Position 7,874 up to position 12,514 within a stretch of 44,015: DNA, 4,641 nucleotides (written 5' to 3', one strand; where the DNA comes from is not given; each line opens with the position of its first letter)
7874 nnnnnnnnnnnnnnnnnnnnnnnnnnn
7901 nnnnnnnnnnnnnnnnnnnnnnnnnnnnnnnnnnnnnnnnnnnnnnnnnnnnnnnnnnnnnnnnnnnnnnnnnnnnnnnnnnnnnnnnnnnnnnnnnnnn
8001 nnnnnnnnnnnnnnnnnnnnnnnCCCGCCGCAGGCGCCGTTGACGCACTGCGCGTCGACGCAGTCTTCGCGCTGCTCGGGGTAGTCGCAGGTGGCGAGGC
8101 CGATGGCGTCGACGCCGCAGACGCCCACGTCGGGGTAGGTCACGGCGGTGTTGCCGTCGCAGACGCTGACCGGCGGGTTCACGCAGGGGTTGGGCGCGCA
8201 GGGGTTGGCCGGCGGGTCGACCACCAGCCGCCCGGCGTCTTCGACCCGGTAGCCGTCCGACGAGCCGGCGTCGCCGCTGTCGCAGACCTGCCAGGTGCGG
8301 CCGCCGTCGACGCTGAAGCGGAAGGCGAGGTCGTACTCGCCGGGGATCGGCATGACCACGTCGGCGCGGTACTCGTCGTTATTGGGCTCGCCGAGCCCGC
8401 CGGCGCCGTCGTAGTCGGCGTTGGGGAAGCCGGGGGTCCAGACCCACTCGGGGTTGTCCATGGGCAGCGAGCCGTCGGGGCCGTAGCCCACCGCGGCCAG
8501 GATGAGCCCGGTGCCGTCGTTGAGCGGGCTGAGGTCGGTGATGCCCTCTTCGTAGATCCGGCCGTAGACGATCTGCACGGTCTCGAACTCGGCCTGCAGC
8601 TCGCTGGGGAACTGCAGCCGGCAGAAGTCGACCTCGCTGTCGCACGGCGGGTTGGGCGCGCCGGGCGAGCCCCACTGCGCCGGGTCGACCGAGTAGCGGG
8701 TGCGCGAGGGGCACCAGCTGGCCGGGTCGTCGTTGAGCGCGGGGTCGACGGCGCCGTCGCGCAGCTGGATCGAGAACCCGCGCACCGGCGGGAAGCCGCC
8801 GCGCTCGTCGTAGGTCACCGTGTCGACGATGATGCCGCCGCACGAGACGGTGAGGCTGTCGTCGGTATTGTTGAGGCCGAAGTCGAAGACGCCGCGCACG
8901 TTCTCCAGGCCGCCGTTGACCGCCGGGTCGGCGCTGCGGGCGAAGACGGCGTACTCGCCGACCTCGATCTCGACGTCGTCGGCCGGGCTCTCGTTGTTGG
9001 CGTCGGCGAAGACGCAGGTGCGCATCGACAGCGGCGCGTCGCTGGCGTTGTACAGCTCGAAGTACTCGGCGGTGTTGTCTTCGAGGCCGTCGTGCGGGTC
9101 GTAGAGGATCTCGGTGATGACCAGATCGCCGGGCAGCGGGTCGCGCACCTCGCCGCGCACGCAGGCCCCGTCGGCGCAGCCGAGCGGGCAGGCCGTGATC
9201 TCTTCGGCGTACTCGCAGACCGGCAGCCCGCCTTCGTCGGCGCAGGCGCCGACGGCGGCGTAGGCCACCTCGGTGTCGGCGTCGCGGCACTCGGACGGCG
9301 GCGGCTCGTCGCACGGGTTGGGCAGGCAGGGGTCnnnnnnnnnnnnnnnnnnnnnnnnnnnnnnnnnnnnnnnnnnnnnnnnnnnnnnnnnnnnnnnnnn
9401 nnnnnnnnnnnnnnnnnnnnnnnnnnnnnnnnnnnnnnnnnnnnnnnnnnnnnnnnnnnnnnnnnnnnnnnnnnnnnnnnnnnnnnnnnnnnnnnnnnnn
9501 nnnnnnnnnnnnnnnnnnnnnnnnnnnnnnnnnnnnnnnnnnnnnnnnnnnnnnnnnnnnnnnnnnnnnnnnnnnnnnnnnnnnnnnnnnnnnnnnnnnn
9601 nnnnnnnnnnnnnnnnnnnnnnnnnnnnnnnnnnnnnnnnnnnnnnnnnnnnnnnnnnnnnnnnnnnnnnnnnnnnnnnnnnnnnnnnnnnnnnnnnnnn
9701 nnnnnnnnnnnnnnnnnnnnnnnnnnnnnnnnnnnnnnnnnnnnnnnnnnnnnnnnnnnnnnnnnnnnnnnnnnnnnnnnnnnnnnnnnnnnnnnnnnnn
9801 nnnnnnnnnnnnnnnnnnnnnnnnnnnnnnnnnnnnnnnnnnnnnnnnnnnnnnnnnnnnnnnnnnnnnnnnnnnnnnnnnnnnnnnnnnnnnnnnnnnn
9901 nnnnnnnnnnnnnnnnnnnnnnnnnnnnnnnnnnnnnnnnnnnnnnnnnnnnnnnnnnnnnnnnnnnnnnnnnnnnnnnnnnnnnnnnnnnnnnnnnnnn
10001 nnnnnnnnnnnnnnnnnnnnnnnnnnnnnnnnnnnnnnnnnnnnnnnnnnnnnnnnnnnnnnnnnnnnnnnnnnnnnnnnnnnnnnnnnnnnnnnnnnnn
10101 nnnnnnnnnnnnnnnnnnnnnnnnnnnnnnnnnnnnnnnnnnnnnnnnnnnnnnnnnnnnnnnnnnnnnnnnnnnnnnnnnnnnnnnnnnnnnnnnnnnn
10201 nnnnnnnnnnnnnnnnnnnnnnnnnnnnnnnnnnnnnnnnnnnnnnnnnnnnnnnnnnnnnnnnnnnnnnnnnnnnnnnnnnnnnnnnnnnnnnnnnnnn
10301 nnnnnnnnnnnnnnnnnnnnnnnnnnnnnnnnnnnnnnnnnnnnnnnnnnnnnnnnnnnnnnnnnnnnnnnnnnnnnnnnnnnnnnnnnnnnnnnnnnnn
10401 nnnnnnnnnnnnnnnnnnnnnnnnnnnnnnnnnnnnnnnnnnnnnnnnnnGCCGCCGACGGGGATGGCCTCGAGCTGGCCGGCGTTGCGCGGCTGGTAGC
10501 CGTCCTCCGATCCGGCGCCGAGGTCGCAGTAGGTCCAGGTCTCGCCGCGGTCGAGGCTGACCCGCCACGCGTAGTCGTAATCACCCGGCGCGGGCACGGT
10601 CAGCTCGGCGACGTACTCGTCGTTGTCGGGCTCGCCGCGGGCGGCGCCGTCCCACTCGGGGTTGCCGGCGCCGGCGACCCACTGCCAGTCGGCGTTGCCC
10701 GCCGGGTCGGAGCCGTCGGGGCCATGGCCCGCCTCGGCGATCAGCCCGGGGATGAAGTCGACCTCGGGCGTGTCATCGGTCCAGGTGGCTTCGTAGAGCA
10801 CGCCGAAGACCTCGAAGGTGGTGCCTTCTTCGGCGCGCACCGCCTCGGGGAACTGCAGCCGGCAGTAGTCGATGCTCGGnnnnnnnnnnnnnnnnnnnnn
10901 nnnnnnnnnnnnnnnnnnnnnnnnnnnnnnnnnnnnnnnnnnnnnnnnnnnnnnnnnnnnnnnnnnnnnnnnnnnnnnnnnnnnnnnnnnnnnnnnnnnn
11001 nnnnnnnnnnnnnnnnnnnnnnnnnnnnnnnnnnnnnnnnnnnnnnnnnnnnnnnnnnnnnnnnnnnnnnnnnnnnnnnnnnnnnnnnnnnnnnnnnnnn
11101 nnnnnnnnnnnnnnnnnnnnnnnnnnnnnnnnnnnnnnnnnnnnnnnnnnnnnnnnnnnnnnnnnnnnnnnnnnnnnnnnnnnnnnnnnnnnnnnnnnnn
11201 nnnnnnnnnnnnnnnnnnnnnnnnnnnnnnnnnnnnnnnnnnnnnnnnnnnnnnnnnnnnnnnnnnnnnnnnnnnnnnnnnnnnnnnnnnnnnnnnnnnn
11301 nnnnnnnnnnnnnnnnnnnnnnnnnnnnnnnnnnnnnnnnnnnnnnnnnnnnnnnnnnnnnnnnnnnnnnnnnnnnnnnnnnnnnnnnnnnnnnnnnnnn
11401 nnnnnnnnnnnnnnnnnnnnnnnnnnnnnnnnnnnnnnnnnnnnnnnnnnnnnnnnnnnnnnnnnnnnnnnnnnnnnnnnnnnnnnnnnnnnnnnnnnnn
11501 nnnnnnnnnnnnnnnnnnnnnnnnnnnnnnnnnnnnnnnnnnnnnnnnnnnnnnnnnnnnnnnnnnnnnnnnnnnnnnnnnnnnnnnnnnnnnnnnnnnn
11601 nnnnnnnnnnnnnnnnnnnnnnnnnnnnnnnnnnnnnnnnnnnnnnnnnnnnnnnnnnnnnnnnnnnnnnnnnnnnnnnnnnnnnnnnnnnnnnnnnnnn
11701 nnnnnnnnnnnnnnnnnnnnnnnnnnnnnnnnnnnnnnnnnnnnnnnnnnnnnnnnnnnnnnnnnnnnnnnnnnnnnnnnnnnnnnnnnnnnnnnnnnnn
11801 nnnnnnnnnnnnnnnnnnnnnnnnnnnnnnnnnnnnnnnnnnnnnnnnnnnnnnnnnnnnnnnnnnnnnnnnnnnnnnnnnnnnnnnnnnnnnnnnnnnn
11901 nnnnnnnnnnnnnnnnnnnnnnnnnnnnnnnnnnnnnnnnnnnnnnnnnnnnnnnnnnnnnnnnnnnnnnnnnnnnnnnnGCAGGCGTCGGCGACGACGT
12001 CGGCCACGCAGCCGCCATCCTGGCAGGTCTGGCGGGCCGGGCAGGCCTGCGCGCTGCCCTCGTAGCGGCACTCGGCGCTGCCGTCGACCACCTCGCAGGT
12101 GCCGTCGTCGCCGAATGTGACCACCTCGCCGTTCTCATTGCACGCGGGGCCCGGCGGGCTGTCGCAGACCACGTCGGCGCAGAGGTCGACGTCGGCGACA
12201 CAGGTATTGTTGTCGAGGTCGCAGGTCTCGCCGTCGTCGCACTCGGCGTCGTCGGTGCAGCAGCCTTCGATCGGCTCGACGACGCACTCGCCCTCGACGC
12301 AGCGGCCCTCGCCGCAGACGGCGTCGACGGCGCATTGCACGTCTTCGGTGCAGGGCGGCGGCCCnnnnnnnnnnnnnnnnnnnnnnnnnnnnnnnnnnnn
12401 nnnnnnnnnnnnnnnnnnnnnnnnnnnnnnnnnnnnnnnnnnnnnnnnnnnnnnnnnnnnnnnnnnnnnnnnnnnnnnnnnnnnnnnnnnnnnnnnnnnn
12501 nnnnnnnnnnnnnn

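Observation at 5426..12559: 2377-aa lipoprotein built from ~6 tandem [Cys-rich knot - lamin-tail domain - beta-rich domain] modules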

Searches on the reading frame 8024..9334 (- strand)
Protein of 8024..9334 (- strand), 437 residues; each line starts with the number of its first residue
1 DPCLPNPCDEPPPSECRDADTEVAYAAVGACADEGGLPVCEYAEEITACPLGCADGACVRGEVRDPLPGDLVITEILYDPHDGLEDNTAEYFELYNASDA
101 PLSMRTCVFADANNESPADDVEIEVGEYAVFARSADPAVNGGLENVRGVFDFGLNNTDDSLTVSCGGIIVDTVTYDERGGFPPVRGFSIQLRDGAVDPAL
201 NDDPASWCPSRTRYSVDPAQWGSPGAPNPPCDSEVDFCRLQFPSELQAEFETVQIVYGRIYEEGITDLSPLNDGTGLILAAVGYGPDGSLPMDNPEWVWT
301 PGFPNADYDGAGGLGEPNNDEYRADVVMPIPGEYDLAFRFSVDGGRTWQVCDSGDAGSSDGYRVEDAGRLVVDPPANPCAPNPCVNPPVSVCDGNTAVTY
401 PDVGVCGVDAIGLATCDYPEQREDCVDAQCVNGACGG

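Call 43: predict_structure(alignment_id=A1)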
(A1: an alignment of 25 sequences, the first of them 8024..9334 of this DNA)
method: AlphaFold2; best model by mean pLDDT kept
length: 437 residues; sequences in the alignment: 25
mean_pLDDT: 91.9   pTM: 0.68
mean pLDDT of the five models: 91.9, 91.5, 91.5, 90.1, 88.9
residues with pLDDT >= 90: 317; 70-90: 111; 50-70: 9; < 50: 0
segments of 3 or more residues with pLDDT < 50: none
pLDDT, mean of each block of 10 residues (from residue 1): 95 96 96 96 93 89 93 93 78 95 97 94 95 93 93 86 97 79 82 84 87 82 90 89 95 96 88 84 97 94 93 85 97 98 88 93 96 94 97 97 96 95 95 90
secondary structure, 60 per line:
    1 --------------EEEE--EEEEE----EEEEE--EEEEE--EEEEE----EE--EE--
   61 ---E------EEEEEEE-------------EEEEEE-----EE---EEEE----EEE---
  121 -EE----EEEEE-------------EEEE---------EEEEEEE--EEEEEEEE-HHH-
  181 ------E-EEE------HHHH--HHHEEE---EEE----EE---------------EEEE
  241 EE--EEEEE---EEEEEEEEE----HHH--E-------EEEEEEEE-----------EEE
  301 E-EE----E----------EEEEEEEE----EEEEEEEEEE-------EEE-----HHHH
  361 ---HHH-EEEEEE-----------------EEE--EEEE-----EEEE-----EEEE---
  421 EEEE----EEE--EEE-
elements in order: E15-18 E21-25 E30-34 E37-41 E44-48 E71-77 E91-96 E107-110 E115-117 E128-132 E146-149 E159-165 E168-175 E189-191 H198-201 E207-209 E213-215 E237-242 E245-249 E253-261 E279-286 E298-301 E320-327 E332-341 E349-351 H357-360 E368-373 E391-393 E396-399 E405-408 E414-417 E421-424 E429-431 E434-436

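Call 50: fold_search(model_id=the predicted structure, library=pdb)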
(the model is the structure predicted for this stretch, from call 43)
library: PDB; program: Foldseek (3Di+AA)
matches with E <= 10: 1796; with E <= 0.001: 7
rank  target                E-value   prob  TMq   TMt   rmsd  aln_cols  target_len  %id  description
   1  3qc6                  6.6e-05  0.97  0.21  0.25  19.1       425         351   13  GspB (released 2011-08-10)
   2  3qc5                  1.1e-04  0.89  0.18  0.21  21.0       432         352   12  GspB (released 2011-08-10)
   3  4pw3_A                1.7e-04  0.92  0.18  0.21  17.9       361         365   12  Crystal structure of the sulfite dehydrogenase SorT from Sinorhizobium meliloti (released 2015-06-03)
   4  4pw3_B                2.4e-04  0.90  0.18  0.21  17.9       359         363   12  Crystal structure of the sulfite dehydrogenase SorT from Sinorhizobium meliloti (released 2015-06-03)
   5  8v8f_C                5.3e-04  0.77  0.15  0.25  17.4       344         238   10  The co-crystal structure of anti-HIV scFv and Utag (released 2024-12-11)
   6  7u9w_H                8.6e-04  0.80  0.15  0.26  18.0       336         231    9  Pfs230 D1 domain in complex with 230AS-88 (released 2023-02-15)
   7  2a9a_B                9.6e-04  0.84  0.18  0.22  17.1       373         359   11  Crystal structure of recombinant chicken sulfite oxidase with the bound product, sulfate, at the active site (released 2005-08-02)
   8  2a9b                  1.2e-03  0.66  0.18  0.20  19.2       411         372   11  Crystal structure of R138Q mutant of recombinant sulfite oxidase at resting state (released 2005-08-02)
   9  6a8p_C                1.3e-03  1.00  0.19  0.13  11.9       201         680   10  Transglutaminase 2 mutant G224V in complex with GTP (released 2018-09-26)
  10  8rmy_D                1.4e-03  0.99  0.19  0.18  13.4       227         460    8  Transglutaminase 3 in complex with inhibitor Z-don and DH patient-derived Fab DH63-A02 (released 2025-03-12)
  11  7kbp_A                1.4e-03  0.72  0.15  0.25  16.2       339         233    9  Herceptin Diabody with R83T, E85C Mutations (released 2021-03-10)
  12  9gvl_I                1.5e-03  0.84  0.16  0.28  17.3       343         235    8  type-I interferons autoantibody pmab15 in complex with Interferon alpha-2 (released 2025-10-08)
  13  6vuo_A                1.5e-03  0.69  0.16  0.27  16.7       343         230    8  Reverse Transcriptase Diabody with S82bC/R83T Mutation (released 2021-02-17)
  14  7qui_A                1.6e-03  0.96  0.15  0.37  10.5       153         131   16  Crystal structure of the N-terminal domain of Siglec-8 in complex with sulfonamide sialoside analogue (released 2023-01-18)
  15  3c6l_E                1.7e-03  0.99  0.18  0.37  15.5       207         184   13  Crystal structure of mouse MHC class II I-Ab/3K peptide complexed with mouse TCR 2W20 (released 2008-04-29)
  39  8cka_B                2.7e-03  0.72  0.19  0.20  15.2       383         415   11  Deinococcus radidurans HPI S-layer (released 2023-04-19)
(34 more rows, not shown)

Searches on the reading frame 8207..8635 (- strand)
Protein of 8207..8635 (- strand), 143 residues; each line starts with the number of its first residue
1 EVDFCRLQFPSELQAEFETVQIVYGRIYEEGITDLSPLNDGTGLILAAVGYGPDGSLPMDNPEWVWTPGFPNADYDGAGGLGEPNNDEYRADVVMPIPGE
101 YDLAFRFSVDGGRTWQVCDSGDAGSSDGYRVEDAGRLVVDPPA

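Call 15: search_protein_families(library=pfam, proteins=[window:8207-8635:-], max_evalue=10)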
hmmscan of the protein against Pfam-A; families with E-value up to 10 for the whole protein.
seq(143 aa): 1 family
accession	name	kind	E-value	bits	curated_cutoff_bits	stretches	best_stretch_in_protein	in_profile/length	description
PF02012.26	BNR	-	0.093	13.2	27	1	107-116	2-11/12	BNR/Asp-box repeat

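Call 42: find_homologous_proteins(query=A2, max_evalue=0.001)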
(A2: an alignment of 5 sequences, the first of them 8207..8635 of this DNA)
Query A2 (5 sequences) (143 aa, profile of the alignment): 25 proteins with E <= 0.001 among 8000 candidates.
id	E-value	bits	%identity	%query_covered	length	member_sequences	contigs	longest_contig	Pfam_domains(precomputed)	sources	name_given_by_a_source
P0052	7.7e-42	161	49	98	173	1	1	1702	-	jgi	jgi:hypothetical protein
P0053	8.5e-40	154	47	98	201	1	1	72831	-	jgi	jgi:hypothetical protein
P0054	1.9e-39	153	53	98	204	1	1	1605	-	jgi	jgi:hypothetical protein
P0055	8.4e-39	151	49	97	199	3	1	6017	-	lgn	-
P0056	2.7e-38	149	49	99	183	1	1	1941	-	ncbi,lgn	-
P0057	3.3e-37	146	50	96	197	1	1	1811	-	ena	-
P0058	3.3e-37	146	48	98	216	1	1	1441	-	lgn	-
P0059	3.3e-35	139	41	97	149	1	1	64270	-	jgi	jgi:hypothetical protein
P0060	3.5e-35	139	46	99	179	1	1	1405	-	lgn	-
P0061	1.2e-34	138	48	99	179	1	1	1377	-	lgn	-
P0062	1.4e-33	134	44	94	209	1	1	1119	-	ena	-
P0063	3.2e-33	133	49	94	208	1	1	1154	-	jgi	jgi:hypothetical protein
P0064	2.8e-32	130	46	97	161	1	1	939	-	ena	-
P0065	3.0e-32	130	44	83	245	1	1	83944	-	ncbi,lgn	ncbi:MAG: hypothetical protein AAF799_43215 [Myxococcota bacterium]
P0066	5.7e-31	126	40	97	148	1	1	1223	-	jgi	jgi:hypothetical protein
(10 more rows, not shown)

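Call 51: predict_structure(alignment_id=A3)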
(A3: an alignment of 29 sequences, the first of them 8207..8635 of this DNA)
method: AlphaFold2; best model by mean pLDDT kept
length: 143 residues; sequences in the alignment: 29
mean_pLDDT: 93.8   pTM: 0.88
mean pLDDT of the five models: 93.8, 93.1, 92.9, 92.3, 91.0
residues with pLDDT >= 90: 118; 70-90: 21; 50-70: 4; < 50: 0
segments of 3 or more residues with pLDDT < 50: none
pLDDT, mean of each block of 10 residues (from residue 1): 95 98 97 85 91 98 98 76 88 98 98 97 96 98 93
secondary structure, 60 per line:
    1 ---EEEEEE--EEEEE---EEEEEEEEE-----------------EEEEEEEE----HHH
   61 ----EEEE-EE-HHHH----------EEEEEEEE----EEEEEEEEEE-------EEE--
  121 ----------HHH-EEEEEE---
elements in order: E4-9 E12-16 E20-28 E46-53 E65-68 H73-76 E87-94 E99-108 E116-118 E135-140

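Call 56: search_solved_structures(query=A3, max_evalue=10)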
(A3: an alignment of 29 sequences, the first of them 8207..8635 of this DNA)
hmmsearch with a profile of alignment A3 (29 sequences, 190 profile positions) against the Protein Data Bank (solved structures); distinct sequences matched with E-value up to 10: 3.
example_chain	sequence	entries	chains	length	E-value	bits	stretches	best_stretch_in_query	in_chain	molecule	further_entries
1sru_A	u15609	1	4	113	0.34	13.8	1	21-95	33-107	Single-strand binding protein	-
1eyg_A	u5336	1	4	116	0.36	13.8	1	21-95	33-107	SINGLE-STRAND DNA-BINDING PROTEIN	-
7rt0_A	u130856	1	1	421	0.5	13.3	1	15-92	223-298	4-methylaminobutanoate oxidase (methylamine-forming)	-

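Call 62: search_protein_representatives(alignment_id=A3)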
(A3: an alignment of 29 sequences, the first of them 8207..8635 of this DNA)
Query: 29 sequences, 190 profile positions. Proteins with E-value up to 0.001 (for the whole library): 3548; up to 1e-10: 2794; up to 1e-30: 973. The best 150 are listed.
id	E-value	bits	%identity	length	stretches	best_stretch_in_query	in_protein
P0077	0.0e+00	3004.3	-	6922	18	35-184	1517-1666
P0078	0.0e+00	2060.6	-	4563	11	41-188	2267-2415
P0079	0.0e+00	1987.6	-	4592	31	42-185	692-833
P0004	0.0e+00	1457.8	-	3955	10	35-184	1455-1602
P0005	0.0e+00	1369.3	-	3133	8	42-189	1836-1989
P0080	0.0e+00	1276.2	-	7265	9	34-186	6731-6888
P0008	0.0e+00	1249.8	-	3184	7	35-188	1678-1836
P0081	0.0e+00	1011.7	-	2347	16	54-184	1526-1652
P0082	9.0e-286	955.1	-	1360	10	44-185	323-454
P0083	9.1e-261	873.5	-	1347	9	44-184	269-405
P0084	1.4e-259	869.7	-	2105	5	40-183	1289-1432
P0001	8.9e-255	854.0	-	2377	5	41-184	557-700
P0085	1.9e-249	836.7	-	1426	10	46-185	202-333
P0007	4.6e-249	835.4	-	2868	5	35-186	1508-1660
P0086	5.5e-229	769.9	-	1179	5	35-185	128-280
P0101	8.9e-194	655.0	-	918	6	46-186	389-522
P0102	1.2e-192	651.4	-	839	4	41-186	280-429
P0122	1.3e-164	559.9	-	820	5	42-184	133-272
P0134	1.5e-147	504.3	-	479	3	48-182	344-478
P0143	1.9e-138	474.6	-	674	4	41-184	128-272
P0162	4.7e-127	437.4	-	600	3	45-184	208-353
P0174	6.5e-120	414.1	-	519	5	44-185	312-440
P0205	4.6e-107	372.2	-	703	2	39-184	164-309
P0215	4.5e-104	362.5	-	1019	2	35-187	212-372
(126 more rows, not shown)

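Call 63: search_protein_families(library=pfam, proteins=[P0082, P0101, P0102, P0134, P0162, P0174, P0205, P0215, P0122, P0143], max_evalue=0.0001)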
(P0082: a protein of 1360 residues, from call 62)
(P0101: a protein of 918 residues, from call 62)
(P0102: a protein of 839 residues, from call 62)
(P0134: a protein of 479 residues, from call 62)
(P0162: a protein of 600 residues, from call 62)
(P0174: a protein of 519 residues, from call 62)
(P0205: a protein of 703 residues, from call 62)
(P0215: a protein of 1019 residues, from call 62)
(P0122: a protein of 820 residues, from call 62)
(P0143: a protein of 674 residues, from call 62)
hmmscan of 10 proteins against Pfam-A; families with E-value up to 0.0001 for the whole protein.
P0082 (1360 aa): 0 families

P0101 (918 aa): 4 families
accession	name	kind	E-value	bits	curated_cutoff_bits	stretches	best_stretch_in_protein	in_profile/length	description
PF01833.30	TIG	-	2.9e-14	53.3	20.9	1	45-125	3-84/84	IPT/TIG domain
PF02012.26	BNR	-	9.4e-06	25.3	27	0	756-765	2-11/12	BNR/Asp-box repeat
PF00706.22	Toxin_4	-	2e-05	25.3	27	0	405-436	9-40/43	Anenome neurotoxin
PF21471.3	Reelin_subrepeat-B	-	7e-05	23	27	0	755-774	63-77/127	Reelin subrepeat B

P0102 (839 aa): 0 families

P0134 (479 aa): 0 families

P0162 (600 aa): 0 families

P0174 (519 aa): 0 families

P0205 (703 aa): 0 families

P0215 (1019 aa): 1 family
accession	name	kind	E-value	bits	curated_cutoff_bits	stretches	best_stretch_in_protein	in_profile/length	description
PF13860.13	FlgD_ig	-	1.9e-09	37.8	27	1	956-1007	25-76/79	FlgD Ig-like domain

P0122 (820 aa): 1 family
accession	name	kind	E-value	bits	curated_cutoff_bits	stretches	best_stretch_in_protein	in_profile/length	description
PF01833.30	TIG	-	1.1e-11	45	20.9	1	47-130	1-82/84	IPT/TIG domain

P0143 (674 aa): 1 family
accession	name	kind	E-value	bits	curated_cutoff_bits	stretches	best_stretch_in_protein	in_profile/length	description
PF01833.30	TIG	-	2.3e-06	28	20.9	1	49-115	5-72/84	IPT/TIG domain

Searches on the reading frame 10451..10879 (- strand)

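Call 15: search_protein_families(library=pfam, proteins=[window:10451-10879:-], max_evalue=10)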
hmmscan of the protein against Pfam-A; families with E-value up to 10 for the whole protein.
seq(143 aa): 3 families
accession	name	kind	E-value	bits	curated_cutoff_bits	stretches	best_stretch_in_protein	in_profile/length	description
PF02432.21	Fimbrial_K88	-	0.051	13.4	26.2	1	63-97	45-80/270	Fimbrial, major and minor subunit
PF11896.14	GlgE_dom_N_S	-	0.28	12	25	1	72-116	51-95/179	Alpha-1,4-glucan:maltose-1-phosphate maltosyltransferase, domain N/S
PF02012.26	BNR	-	0.43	11.2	27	1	107-116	2-11/12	BNR/Asp-box repeat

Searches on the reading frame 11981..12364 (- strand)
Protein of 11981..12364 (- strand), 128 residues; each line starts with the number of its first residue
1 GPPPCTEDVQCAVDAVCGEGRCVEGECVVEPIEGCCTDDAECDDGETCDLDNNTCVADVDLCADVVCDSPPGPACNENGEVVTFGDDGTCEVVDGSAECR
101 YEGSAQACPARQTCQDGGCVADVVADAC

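Call 15: search_protein_families(library=pfam, proteins=[window:11981-12364:-], max_evalue=10)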
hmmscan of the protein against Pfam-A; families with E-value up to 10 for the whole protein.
seq(128 aa): 2 families
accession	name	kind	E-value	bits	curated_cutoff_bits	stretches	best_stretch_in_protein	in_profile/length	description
PF19232.4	DUF5885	-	0.011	15.7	33.2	1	8-77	31-97/265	Family of unknown function (DUF5885)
PF23416.1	DUF7107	-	0.027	15.2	24.6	1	4-49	1-42/48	Domain of unknown function (DUF7107)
